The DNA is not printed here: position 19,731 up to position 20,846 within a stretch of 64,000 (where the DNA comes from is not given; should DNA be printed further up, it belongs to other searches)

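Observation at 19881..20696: Intact ORF encoding only the C-terminal ~270 aa of a type-2 isoleucyl-tRNA synthetase, fused behind purM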

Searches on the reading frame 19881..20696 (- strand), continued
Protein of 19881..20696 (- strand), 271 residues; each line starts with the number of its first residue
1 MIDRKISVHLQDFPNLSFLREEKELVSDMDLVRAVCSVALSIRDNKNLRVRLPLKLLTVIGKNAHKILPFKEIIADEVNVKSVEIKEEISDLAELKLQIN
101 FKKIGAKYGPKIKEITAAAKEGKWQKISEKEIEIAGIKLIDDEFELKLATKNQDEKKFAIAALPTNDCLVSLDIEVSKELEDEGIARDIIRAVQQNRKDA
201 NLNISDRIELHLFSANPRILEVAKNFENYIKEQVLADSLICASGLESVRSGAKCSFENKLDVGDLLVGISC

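Call 42: find_homologous_proteins(query=P0295, max_evalue=1e-10)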
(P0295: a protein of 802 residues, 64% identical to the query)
Query P0295 (802 aa): 8000 proteins with E <= 1e-10 among 8000 candidates; the best 120 are listed.
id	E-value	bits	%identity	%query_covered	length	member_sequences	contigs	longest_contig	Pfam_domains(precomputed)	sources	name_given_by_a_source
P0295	0.0e+0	1930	100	100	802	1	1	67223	PF09334.18,PF08264.20,PF00133.29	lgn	-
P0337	0.0e+0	1627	82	100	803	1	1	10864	PF09334.18,PF08264.20,PF00133.29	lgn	-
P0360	0.0e+0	1584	80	100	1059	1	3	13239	PF09334.18,PF08264.20,PF00133.29,PF19302.5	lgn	-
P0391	0.0e+0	1444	75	99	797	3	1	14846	PF09334.18,PF08264.20,PF00133.29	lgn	-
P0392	0.0e+0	1417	73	100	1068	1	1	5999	PF09334.18,PF08264.20,PF00133.29,PF19302.5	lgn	-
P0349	0.0e+0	1386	70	100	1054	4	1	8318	PF09334.18,PF08264.20,PF00133.29,PF19302.5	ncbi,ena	-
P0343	0.0e+0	1385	70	100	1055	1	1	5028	PF09334.18,PF08264.20,PF00133.29,PF19302.5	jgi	-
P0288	0.0e+0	1384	70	100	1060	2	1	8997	PF09334.18,PF08264.20,PF00133.29,PF19302.5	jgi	jgi:isoleucyl-tRNA synthetase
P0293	0.0e+0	1384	70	100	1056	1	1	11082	PF09334.18,PF08264.20,PF00133.29,PF19302.5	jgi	jgi:isoleucyl-tRNA synthetase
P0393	0.0e+0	1383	70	100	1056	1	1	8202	PF09334.18,PF08264.20,PF00133.29,PF19302.5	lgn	-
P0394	0.0e+0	1383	70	100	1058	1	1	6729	PF09334.18,PF08264.20,PF00133.29,PF19302.5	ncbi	-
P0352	0.0e+0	1383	71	99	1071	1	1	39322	PF09334.18,PF08264.20,PF00133.29,PF19302.5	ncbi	-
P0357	0.0e+0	1380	70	100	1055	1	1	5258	PF09334.18,PF08264.20,PF00133.29,PF19302.5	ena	-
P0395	0.0e+0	1379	70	100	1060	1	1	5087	PF09334.18,PF08264.20,PF00133.29,PF19302.5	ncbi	-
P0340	0.0e+0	1378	70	100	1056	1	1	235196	PF09334.18,PF08264.20,PF00133.29,PF19302.5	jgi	jgi:isoleucyl-tRNA synthetase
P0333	0.0e+0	1378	70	100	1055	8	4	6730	PF09334.18,PF08264.20,PF00133.29,PF19302.5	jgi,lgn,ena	-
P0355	0.0e+0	1378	69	100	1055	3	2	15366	PF09334.18,PF08264.20,PF00133.29,PF19302.5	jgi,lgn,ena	-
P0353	0.0e+0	1377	69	100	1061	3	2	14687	PF09334.18,PF08264.20,PF00133.29,PF19302.5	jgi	-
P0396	0.0e+0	1377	69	100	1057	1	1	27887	PF09334.18,PF08264.20,PF00133.29,PF19302.5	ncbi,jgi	jgi:isoleucyl-tRNA synthetase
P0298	0.0e+0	1373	69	100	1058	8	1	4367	PF09334.18,PF08264.20,PF00133.29,PF19302.5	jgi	-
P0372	0.0e+0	1373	70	100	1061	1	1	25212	PF09334.18,PF08264.20,PF00133.29,PF19302.5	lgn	-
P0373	0.0e+0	1373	70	100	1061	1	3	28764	PF09334.18,PF08264.20,PF00133.29,PF19302.5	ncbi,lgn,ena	-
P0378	0.0e+0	1372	70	100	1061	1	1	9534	PF09334.18,PF08264.20,PF00133.29,PF19302.5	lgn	-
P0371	0.0e+0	1372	70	100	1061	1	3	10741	PF09334.18,PF08264.20,PF00133.29,PF19302.5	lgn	-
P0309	0.0e+0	1371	69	100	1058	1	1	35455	PF09334.18,PF08264.20,PF00133.29,PF19302.5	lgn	-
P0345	0.0e+0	1371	70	100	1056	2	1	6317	PF09334.18,PF08264.20,PF00133.29,PF19302.5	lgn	-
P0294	0.0e+0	1371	69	100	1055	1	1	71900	PF09334.18,PF08264.20,PF00133.29,PF19302.5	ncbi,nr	ncbi:MAG: isoleucine--tRNA ligase [Rickettsiaceae bacterium]|nr:isoleucine--tRNA ligase [Rickettsiac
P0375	0.0e+0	1371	69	100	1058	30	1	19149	PF09334.18,PF08264.20,PF00133.29,PF19302.5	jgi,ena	jgi:isoleucyl-tRNA synthetase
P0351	0.0e+0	1370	70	100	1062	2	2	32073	PF09334.18,PF08264.20,PF00133.29,PF19302.5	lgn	-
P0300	0.0e+0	1370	70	100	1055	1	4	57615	PF09334.18,PF08264.20,PF00133.29,PF19302.5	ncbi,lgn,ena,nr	ncbi:MAG: isoleucine--tRNA ligase [Rickettsiaceae bacterium]|nr:isoleucine--tRNA ligase [Rickettsiac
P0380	0.0e+0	1370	67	100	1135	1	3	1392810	PF09334.18,PF08264.20,PF00133.29,PF19302.5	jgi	jgi:isoleucyl-tRNA synthetase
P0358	0.0e+0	1370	70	100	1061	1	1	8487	PF09334.18,PF08264.20,PF00133.29,PF19302.5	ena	-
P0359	0.0e+0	1370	70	100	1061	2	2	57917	PF09334.18,PF08264.20,PF00133.29,PF19302.5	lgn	-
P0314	0.0e+0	1369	70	100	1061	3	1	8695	PF09334.18,PF08264.20,PF00133.29,PF19302.5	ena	-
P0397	0.0e+0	1369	69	100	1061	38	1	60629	PF09334.18,PF08264.20,PF00133.29,PF19302.5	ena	-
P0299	0.0e+0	1369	70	100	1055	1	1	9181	PF09334.18,PF08264.20,PF00133.29,PF19302.5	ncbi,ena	-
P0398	0.0e+0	1369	69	100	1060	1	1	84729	PF09334.18,PF08264.20,PF00133.29,PF19302.5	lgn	-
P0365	0.0e+0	1369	70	99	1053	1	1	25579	PF09334.18,PF08264.20,PF00133.29,PF19302.5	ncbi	-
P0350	0.0e+0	1369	69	100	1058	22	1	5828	PF09334.18,PF08264.20,PF00133.29,PF19302.5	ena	-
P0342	0.0e+0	1368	70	100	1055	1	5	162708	PF09334.18,PF08264.20,PF00133.29,PF19302.5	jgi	jgi:isoleucyl-tRNA synthetase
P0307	0.0e+0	1367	69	100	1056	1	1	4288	PF09334.18,PF08264.20,PF00133.29,PF19302.5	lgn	-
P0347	0.0e+0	1367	70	100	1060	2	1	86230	PF09334.18,PF08264.20,PF00133.29,PF19302.5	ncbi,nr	ncbi:MAG: isoleucine--tRNA ligase [Rickettsiaceae bacterium]|nr:isoleucine--tRNA ligase [Rickettsiac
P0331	0.0e+0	1367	71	99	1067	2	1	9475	PF09334.18,PF08264.20,PF00133.29,PF19302.5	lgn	-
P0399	0.0e+0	1367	69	100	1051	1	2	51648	PF09334.18,PF08264.20,PF00133.29,PF19302.5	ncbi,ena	-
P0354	0.0e+0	1367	70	100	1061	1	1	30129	PF09334.18,PF08264.20,PF00133.29,PF19302.5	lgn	-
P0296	0.0e+0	1367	69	99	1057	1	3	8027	PF09334.18,PF08264.20,PF00133.29,PF19302.5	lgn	-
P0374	0.0e+0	1366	69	100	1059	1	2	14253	PF09334.18,PF08264.20,PF00133.29,PF19302.5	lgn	-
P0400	0.0e+0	1366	70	100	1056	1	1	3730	PF09334.18,PF08264.20,PF00133.29,PF19302.5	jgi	-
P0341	0.0e+0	1366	69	100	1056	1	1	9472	PF09334.18,PF08264.20,PF00133.29,PF19302.5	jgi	jgi:isoleucyl-tRNA synthetase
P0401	0.0e+0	1366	69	100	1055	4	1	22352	PF09334.18,PF08264.20,PF00133.29,PF19302.5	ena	-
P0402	0.0e+0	1366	70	100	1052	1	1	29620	PF09334.18,PF08264.20,PF00133.29,PF19302.5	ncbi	-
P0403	0.0e+0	1365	70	100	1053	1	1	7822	PF09334.18,PF08264.20,PF00133.29,PF19302.5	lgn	-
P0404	0.0e+0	1365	69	100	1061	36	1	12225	PF09334.18,PF08264.20,PF00133.29,PF19302.5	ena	-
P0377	0.0e+0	1365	69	100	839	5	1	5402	PF09334.18,PF08264.20,PF00133.29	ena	-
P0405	0.0e+0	1365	68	100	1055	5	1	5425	PF09334.18,PF08264.20,PF00133.29,PF19302.5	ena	-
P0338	0.0e+0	1364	69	100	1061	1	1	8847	PF09334.18,PF08264.20,PF00133.29,PF19302.5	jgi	-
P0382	0.0e+0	1364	69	100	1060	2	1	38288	PF09334.18,PF08264.20,PF00133.29,PF19302.5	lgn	-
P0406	0.0e+0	1364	69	100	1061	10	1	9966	PF09334.18,PF08264.20,PF00133.29,PF19302.5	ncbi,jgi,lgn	jgi:isoleucyl-tRNA synthetase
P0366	0.0e+0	1364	69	100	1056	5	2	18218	PF09334.18,PF08264.20,PF00133.29,PF19302.5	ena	-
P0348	0.0e+0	1364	69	100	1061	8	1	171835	PF09334.18,PF08264.20,PF00133.29,PF19302.5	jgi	-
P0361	0.0e+0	1364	70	99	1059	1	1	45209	PF09334.18,PF08264.20,PF00133.29,PF19302.5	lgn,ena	-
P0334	0.0e+0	1363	70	100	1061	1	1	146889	PF09334.18,PF08264.20,PF00133.29,PF19302.5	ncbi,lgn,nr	ncbi:MAG: isoleucine--tRNA ligase [Rickettsiales bacterium]|nr:isoleucine--tRNA ligase [Rickettsiale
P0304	0.0e+0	1363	69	100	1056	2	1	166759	PF09334.18,PF08264.20,PF00133.29,PF19302.5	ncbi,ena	-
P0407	0.0e+0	1362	70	99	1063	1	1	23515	PF09334.18,PF08264.20,PF00133.29,PF19302.5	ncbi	-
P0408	0.0e+0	1361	69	100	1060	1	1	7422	PF09334.18,PF08264.20,PF00133.29,PF19302.5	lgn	-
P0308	0.0e+0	1361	69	100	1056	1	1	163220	PF09334.18,PF08264.20,PF00133.29,PF19302.5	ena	-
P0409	0.0e+0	1361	69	99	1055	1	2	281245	PF09334.18,PF08264.20,PF00133.29,PF19302.5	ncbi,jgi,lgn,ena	jgi:isoleucyl-tRNA synthetase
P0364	0.0e+0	1360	68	100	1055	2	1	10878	PF09334.18,PF08264.20,PF00133.29,PF19302.5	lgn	-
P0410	0.0e+0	1360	68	100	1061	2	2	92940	PF09334.18,PF08264.20,PF00133.29,PF19302.5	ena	-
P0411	0.0e+0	1360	68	100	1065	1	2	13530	PF09334.18,PF08264.20,PF00133.29,PF19302.5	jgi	jgi:isoleucyl-tRNA synthetase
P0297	0.0e+0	1360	69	100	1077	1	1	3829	PF09334.18,PF08264.20,PF00133.29,PF19302.5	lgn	-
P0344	0.0e+0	1360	69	99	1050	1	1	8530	PF09334.18,PF08264.20,PF00133.29,PF19302.5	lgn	-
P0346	0.0e+0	1359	69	100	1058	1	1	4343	PF09334.18,PF08264.20,PF00133.29,PF19302.5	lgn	-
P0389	0.0e+0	1359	68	100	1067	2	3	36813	PF09334.18,PF08264.20,PF00133.29,PF19302.5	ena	-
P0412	0.0e+0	1358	66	100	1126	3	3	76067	PF09334.18,PF08264.20,PF00133.29,PF19302.5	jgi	-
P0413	0.0e+0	1358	69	100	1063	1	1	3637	PF09334.18,PF08264.20,PF00133.29,PF19302.5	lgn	-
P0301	0.0e+0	1357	69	100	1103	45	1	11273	PF09334.18,PF08264.20,PF00133.29,PF19302.5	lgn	-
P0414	0.0e+0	1357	68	100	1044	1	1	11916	PF09334.18,PF08264.20,PF00133.29,PF19302.5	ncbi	-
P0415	0.0e+0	1357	69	100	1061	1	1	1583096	PF09334.18,PF08264.20,PF00133.29,PF19302.5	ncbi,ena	-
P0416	0.0e+0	1357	68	100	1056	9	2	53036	PF09334.18,PF08264.20,PF00133.29,PF19302.5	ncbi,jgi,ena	-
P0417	0.0e+0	1356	69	100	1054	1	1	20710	PF09334.18,PF08264.20,PF00133.29,PF19302.5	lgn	-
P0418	0.0e+0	1356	68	99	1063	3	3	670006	PF09334.18,PF08264.20,PF00133.29,PF19302.5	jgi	jgi:isoleucyl-tRNA synthetase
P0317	0.0e+0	1356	69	100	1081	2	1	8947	PF09334.18,PF08264.20,PF00133.29,PF19302.5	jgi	-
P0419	0.0e+0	1356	69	100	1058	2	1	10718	PF09334.18,PF08264.20,PF00133.29,PF19302.5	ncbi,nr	ncbi:isoleucine--tRNA ligase [Rickettsiaceae bacterium]|nr:isoleucine--tRNA ligase [Rickettsiaceae b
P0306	0.0e+0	1356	69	100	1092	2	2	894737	PF09334.18,PF08264.20,PF00133.29,PF19302.5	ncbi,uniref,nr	ncbi:MAG TPA: isoleucine--tRNA ligase [Rickettsia endosymbiont of Proechinophthirus fluctus]|uniref:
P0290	0.0e+0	1356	69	100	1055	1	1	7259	PF09334.18,PF08264.20,PF00133.29,PF19302.5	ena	-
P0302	0.0e+0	1355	69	100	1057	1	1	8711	PF09334.18,PF08264.20,PF00133.29,PF19302.5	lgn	-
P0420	0.0e+0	1355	68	100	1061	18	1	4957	PF09334.18,PF08264.20,PF00133.29,PF19302.5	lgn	-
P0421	0.0e+0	1355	69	99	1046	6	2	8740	PF09334.18,PF08264.20,PF00133.29,PF19302.5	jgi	jgi:isoleucyl-tRNA synthetase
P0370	0.0e+0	1354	69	100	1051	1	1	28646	PF09334.18,PF08264.20,PF00133.29,PF19302.5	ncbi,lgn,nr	ncbi:MAG: isoleucine--tRNA ligase [Rickettsiales bacterium]|nr:MAG: isoleucine--tRNA ligase [Rickett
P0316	0.0e+0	1354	69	100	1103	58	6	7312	PF09334.18,PF08264.20,PF00133.29,PF19302.5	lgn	-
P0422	0.0e+0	1353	69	100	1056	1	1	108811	PF09334.18,PF08264.20,PF00133.29,PF19302.5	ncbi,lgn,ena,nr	ncbi:MAG: isoleucine--tRNA ligase [Rickettsiales bacterium]|nr:MAG: isoleucine--tRNA ligase [Rickett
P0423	0.0e+0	1353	67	100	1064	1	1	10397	PF09334.18,PF08264.20,PF00133.29,PF19302.5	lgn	-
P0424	0.0e+0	1352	69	99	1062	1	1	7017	PF09334.18,PF08264.20,PF00133.29,PF19302.5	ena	-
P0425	0.0e+0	1352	68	99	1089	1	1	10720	PF09334.18,PF08264.20,PF00133.29,PF19302.5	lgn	-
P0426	0.0e+0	1351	68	100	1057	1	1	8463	PF09334.18,PF08264.20,PF00133.29,PF19302.5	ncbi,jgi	jgi:isoleucyl-tRNA synthetase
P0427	0.0e+0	1351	69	100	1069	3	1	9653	PF09334.18,PF08264.20,PF00133.29,PF19302.5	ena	-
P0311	0.0e+0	1351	69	100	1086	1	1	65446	PF09334.18,PF08264.20,PF00133.29,PF19302.5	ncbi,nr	ncbi:MAG TPA: isoleucine--tRNA ligase [Rickettsia endosymbiont of Pyrocoelia pectoralis]|nr:isoleuci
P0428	0.0e+0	1351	68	99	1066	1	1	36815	PF09334.18,PF08264.20,PF00133.29,PF19302.5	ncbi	ncbi:MAG: isoleucine--tRNA ligase [Pseudomonadota bacterium]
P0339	0.0e+0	1350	69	100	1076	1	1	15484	PF09334.18,PF08264.20,PF00133.29,PF19302.5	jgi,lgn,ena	-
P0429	0.0e+0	1350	69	99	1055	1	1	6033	PF09334.18,PF08264.20,PF00133.29,PF19302.5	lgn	-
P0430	0.0e+0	1349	68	100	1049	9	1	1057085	PF09334.18,PF08264.20,PF00133.29,PF19302.5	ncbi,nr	ncbi:MAG: isoleucine--tRNA ligase [Rickettsiales bacterium]|nr:isoleucine--tRNA ligase [Rickettsiale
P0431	0.0e+0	1349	69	99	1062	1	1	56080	PF09334.18,PF08264.20,PF00133.29,PF19302.5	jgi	jgi:isoleucyl-tRNA synthetase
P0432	0.0e+0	1347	69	100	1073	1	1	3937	PF09334.18,PF08264.20,PF00133.29,PF19302.5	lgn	-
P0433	0.0e+0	1347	67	99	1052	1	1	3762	PF09334.18,PF08264.20,PF00133.29,PF19302.5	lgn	-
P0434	0.0e+0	1347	68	99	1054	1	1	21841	PF09334.18,PF08264.20,PF00133.29,PF19302.5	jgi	jgi:isoleucyl-tRNA synthetase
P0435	0.0e+0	1347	69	100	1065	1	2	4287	PF09334.18,PF08264.20,PF00133.29,PF19302.5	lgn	-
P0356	0.0e+0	1347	68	100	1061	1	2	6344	PF09334.18,PF08264.20,PF00133.29,PF19302.5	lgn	-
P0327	0.0e+0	1346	69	100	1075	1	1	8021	PF09334.18,PF08264.20,PF00133.29,PF19302.5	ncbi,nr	ncbi:MAG TPA: isoleucine--tRNA ligase [Rickettsia endosymbiont of Diachasma alloeum]|nr:isoleucine--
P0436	0.0e+0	1345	68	100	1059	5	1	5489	PF09334.18,PF08264.20,PF00133.29,PF19302.5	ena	-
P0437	0.0e+0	1345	69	99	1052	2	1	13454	PF09334.18,PF08264.20,PF00133.29,PF19302.5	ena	-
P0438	0.0e+0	1345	69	100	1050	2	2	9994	PF09334.18,PF08264.20,PF00133.29,PF19302.5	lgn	-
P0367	0.0e+0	1345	68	100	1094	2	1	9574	PF09334.18,PF08264.20,PF00133.29,PF19302.5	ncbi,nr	ncbi:MAG: isoleucine--tRNA ligase [Rickettsia endosymbiont of Ecitomorpha arachnoides]|nr:isoleucine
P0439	0.0e+0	1344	67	100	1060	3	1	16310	PF09334.18,PF08264.20,PF00133.29,PF19302.5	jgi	-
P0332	0.0e+0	1344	68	100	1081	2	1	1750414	PF09334.18,PF08264.20,PF00133.29,PF19302.5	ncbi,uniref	ncbi:isoleucine--tRNA ligase [Rickettsia endosymbiont of Pantilius tunicatus]|uniref:isoleucine--tRN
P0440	0.0e+0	1343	67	100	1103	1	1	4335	PF09334.18,PF08264.20,PF00133.29,PF19302.5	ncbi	-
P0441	0.0e+0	1343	68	100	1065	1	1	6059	PF09334.18,PF08264.20,PF00133.29,PF19302.5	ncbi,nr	ncbi:MAG: isoleucine--tRNA ligase [Rickettsiaceae bacterium]|nr:isoleucine--tRNA ligase [Rickettsiac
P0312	0.0e+0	1343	69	99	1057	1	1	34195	PF09334.18,PF08264.20,PF00133.29,PF19302.5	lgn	-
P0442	0.0e+0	1343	68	99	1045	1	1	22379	PF09334.18,PF08264.20,PF00133.29,PF19302.5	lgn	-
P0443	0.0e+0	1343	65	100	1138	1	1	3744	PF09334.18,PF08264.20,PF00133.29,PF19302.5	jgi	jgi:isoleucyl-tRNA synthetase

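Call 43: find_encoding_contigs(protein=P0329, flank=10000, max_places=4)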
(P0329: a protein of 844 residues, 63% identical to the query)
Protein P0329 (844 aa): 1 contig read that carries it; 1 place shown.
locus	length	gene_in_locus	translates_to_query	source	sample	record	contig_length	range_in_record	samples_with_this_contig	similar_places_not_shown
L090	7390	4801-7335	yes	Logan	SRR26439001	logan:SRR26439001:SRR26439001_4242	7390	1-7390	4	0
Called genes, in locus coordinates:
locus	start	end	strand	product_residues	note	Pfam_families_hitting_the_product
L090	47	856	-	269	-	PF01519:DUF16 (weak)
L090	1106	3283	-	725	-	PF02092:tRNA_synt_2f, PF05746:DALR_1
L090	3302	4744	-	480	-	PF03447:NAD_binding_3, PF00742:Homoserine_dh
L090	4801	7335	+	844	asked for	PF00133:tRNA-synt_1, PF09334:tRNA-synt_1g, PF08264:Anticodon_1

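Call 48: list_cluster_members(proteins=[P0019, P0056, P0095, P0114, P0279, P0334, P0370, P0422, P0430, P0428])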
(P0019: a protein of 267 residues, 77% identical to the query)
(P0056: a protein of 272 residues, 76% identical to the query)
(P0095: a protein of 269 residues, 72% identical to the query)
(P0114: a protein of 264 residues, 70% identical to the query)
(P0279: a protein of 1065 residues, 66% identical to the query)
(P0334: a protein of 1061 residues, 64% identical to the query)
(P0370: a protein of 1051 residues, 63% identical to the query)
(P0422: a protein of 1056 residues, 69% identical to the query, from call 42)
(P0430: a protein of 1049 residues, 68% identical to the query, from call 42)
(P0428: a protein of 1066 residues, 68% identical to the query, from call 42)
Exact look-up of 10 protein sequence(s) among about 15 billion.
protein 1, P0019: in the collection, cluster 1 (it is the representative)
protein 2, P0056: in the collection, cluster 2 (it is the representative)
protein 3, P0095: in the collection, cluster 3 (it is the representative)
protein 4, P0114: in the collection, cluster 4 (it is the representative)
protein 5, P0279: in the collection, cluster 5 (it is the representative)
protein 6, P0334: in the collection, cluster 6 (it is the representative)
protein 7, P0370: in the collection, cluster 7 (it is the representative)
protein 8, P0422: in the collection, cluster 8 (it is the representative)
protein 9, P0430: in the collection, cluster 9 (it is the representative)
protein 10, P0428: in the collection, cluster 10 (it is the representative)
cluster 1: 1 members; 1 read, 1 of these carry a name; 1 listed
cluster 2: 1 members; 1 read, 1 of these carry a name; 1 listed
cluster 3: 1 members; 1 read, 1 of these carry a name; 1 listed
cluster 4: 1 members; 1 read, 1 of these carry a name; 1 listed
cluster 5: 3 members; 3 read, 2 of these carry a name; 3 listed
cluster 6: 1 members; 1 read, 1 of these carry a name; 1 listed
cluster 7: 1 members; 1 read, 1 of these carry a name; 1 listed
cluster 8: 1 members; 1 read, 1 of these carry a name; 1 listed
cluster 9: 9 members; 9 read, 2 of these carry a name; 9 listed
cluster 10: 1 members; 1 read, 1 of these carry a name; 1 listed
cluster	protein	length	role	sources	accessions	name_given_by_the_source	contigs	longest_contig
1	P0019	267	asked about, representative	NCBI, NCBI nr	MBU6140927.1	MAG: hypothetical protein KGP29_05195 [Proteobacteria bacterium] | hypothetical protein [Pseudomonadota bacterium]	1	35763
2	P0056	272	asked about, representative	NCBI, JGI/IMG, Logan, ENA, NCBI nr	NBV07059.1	MAG: hypothetical protein EBS06_07505 [Proteobacteria bacterium] | hypothetical protein [Pseudomonadota bacterium]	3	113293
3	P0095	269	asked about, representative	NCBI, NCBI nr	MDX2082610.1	MAG: DUF5915 domain-containing protein [Rickettsiales bacterium] | DUF5915 domain-containing protein [Rickettsiales bacterium]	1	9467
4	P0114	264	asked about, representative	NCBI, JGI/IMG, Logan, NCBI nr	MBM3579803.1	MAG: hypothetical protein FJX34_03420 [Alphaproteobacteria bacterium] | hypothetical protein [Alphaproteobacteria bacterium]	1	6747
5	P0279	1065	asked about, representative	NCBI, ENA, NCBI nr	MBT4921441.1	MAG: isoleucine--tRNA ligase [Rickettsiales bacterium] | isoleucine--tRNA ligase [Rickettsiales bacterium]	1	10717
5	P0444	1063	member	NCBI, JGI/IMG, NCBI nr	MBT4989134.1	MAG: isoleucine--tRNA ligase [Rickettsiales bacterium] | isoleucyl-tRNA synthetase | isoleucine--tRNA ligase [Rickettsiales bacterium]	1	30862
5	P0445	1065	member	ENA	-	-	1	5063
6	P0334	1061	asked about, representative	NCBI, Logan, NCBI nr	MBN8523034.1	MAG: isoleucine--tRNA ligase [Rickettsiales bacterium] | isoleucine--tRNA ligase [Rickettsiales bacterium]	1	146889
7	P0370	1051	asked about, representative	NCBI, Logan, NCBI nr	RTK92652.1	MAG: isoleucine--tRNA ligase [Rickettsiales bacterium]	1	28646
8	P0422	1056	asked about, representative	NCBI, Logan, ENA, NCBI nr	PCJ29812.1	MAG: isoleucine--tRNA ligase [Rickettsiales bacterium]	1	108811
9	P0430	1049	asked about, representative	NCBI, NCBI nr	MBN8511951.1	MAG: isoleucine--tRNA ligase [Rickettsiales bacterium] | isoleucine--tRNA ligase [Rickettsiales bacterium]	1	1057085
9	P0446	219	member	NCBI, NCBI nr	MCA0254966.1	MAG: class I tRNA ligase family protein, partial [Proteobacteria bacterium] | class I tRNA ligase family protein [Pseudomonadota bacterium]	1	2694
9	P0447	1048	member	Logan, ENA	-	-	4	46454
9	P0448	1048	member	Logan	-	-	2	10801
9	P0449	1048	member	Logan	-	-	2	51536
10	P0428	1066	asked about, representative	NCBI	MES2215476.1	MAG: isoleucine--tRNA ligase [Pseudomonadota bacterium]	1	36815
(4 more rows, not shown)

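Call 55: find_related_loci(query=A3, collection=metagenome_contigs, flank=6000)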
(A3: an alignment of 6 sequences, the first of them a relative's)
Query A3 (844 aa) in metagenome_contigs; peptide patterns used: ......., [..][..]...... (x = any residue, [..] = any of these).
600 stretches matched a pattern (row limit reached: there are more); 598 encode a relative of the query (tblastn E <= 1e-3); the best 80 are kept; 80 distinct loci.
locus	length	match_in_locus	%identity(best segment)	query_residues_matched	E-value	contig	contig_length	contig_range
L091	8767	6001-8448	77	2-842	0e+0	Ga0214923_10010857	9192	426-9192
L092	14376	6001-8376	61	4-844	0e+0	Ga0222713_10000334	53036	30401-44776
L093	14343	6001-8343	57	4-844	0e+0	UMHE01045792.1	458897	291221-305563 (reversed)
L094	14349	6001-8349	55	4-844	0e+0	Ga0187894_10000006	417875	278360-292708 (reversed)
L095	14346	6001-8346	55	4-844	0e+0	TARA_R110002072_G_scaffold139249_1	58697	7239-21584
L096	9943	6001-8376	54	4-843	0e+0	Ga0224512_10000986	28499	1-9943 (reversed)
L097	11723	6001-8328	54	4-844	0e+0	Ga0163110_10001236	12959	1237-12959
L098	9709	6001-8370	53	4-844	0e+0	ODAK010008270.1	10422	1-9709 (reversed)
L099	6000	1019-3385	52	4-843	0e+0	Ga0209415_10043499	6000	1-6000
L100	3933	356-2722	52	4-844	0e+0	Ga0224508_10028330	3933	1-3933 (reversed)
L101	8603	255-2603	52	2-843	0e+0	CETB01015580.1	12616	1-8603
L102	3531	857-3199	52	2-844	0e+0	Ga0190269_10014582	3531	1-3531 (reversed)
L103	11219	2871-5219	52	4-844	0e+0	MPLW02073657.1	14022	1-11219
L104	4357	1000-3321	52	1-844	0e+0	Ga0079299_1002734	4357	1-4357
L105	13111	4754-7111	52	2-843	0e+0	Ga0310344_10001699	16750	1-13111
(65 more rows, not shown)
